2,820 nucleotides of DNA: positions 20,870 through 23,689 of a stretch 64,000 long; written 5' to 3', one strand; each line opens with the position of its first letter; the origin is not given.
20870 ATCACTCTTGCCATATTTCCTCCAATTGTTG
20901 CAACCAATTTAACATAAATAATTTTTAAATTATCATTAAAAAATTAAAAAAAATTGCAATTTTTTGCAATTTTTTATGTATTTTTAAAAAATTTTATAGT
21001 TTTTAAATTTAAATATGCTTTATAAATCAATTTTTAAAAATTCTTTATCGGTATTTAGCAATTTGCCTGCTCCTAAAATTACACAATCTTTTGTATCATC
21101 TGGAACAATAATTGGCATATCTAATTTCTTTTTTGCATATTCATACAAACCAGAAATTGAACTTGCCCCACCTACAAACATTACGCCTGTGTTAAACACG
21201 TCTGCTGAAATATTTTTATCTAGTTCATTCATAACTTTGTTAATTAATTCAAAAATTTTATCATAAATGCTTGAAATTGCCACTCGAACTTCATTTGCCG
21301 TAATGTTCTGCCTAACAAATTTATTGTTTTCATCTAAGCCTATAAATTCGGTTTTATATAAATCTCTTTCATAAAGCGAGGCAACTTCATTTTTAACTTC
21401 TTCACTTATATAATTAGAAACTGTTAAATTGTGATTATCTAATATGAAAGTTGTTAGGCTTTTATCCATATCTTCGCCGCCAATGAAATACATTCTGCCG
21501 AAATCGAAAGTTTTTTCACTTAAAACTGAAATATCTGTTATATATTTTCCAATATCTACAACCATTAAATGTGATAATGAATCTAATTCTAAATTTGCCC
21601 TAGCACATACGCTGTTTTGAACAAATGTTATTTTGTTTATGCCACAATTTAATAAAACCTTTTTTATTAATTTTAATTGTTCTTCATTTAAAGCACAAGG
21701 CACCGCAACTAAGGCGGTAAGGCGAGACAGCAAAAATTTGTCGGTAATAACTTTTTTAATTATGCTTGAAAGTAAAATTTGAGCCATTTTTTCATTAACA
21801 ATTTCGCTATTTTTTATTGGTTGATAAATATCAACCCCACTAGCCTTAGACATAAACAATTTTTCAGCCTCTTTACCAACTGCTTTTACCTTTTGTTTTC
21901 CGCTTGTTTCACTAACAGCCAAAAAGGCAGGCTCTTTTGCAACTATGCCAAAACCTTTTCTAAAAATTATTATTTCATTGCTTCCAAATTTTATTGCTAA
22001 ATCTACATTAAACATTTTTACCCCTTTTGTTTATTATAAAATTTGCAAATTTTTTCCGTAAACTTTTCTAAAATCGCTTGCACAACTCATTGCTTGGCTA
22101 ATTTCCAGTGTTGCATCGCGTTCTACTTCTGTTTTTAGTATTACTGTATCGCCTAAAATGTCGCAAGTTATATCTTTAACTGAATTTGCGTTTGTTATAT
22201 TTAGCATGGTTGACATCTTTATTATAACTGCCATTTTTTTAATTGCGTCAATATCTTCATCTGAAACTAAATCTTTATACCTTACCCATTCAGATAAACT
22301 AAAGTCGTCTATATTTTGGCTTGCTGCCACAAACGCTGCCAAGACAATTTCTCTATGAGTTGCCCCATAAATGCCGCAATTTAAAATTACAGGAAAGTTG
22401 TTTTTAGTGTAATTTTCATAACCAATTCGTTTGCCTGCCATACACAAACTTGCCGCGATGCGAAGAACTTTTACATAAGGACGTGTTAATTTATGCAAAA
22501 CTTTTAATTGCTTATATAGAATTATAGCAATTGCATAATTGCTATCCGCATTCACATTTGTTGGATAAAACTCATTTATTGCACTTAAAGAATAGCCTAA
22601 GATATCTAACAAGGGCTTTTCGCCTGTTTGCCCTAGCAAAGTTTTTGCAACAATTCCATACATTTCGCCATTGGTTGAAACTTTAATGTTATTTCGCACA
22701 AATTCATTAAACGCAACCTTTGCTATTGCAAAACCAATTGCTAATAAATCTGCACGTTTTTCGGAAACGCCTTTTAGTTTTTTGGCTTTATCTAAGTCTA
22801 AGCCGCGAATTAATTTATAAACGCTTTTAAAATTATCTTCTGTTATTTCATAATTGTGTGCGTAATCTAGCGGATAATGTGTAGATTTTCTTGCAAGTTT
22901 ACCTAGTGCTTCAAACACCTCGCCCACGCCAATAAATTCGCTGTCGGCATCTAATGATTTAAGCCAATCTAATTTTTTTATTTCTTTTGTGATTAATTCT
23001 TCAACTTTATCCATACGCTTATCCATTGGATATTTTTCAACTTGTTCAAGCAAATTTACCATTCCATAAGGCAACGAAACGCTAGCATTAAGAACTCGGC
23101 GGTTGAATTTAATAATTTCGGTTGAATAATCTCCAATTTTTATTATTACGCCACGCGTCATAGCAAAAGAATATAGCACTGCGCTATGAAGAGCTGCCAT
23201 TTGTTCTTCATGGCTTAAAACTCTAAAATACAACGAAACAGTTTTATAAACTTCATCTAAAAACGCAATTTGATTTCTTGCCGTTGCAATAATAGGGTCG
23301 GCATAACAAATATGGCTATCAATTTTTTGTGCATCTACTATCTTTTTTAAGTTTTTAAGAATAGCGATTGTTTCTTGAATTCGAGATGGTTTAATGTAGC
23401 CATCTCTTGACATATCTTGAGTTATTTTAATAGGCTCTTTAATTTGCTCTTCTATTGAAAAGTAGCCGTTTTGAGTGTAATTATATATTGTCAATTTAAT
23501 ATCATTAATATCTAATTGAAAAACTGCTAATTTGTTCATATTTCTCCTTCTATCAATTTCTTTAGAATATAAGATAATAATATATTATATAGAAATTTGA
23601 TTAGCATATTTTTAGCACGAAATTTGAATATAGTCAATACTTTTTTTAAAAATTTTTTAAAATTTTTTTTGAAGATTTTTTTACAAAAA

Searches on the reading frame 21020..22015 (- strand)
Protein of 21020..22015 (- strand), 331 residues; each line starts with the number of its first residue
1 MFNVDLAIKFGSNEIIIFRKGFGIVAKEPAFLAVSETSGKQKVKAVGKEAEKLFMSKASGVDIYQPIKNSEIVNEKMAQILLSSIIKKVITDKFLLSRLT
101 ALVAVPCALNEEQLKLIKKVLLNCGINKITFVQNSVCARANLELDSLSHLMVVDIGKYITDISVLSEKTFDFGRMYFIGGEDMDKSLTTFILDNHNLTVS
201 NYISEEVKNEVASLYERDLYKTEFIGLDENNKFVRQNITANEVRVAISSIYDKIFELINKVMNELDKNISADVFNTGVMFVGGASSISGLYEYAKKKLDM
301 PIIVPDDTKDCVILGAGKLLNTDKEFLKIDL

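Call 16: search_protein_families(library=pfam, proteins=[window:21020-22015:-], max_evalue=0.00001)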
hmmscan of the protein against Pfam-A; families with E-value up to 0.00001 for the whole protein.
window:21020-22015:- (331 aa): 1 family
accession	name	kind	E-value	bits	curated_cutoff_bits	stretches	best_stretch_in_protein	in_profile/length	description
PF06723.19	MreB_Mbl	-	1.5e-54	185.5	27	1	5-324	3-323/327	MreB/Mbl protein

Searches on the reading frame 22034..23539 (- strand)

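Call 16: search_protein_families(library=pfam, proteins=[window:22034-23539:-], max_evalue=0.00001)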
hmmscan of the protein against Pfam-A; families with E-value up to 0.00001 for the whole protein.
window:22034-23539:- (501 aa): 1 family
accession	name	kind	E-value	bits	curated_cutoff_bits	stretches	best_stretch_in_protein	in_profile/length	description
PF02541.22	Ppx-GppA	-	1.6e-26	93.8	27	1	26-299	9-280/285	Ppx/GppA phosphatase family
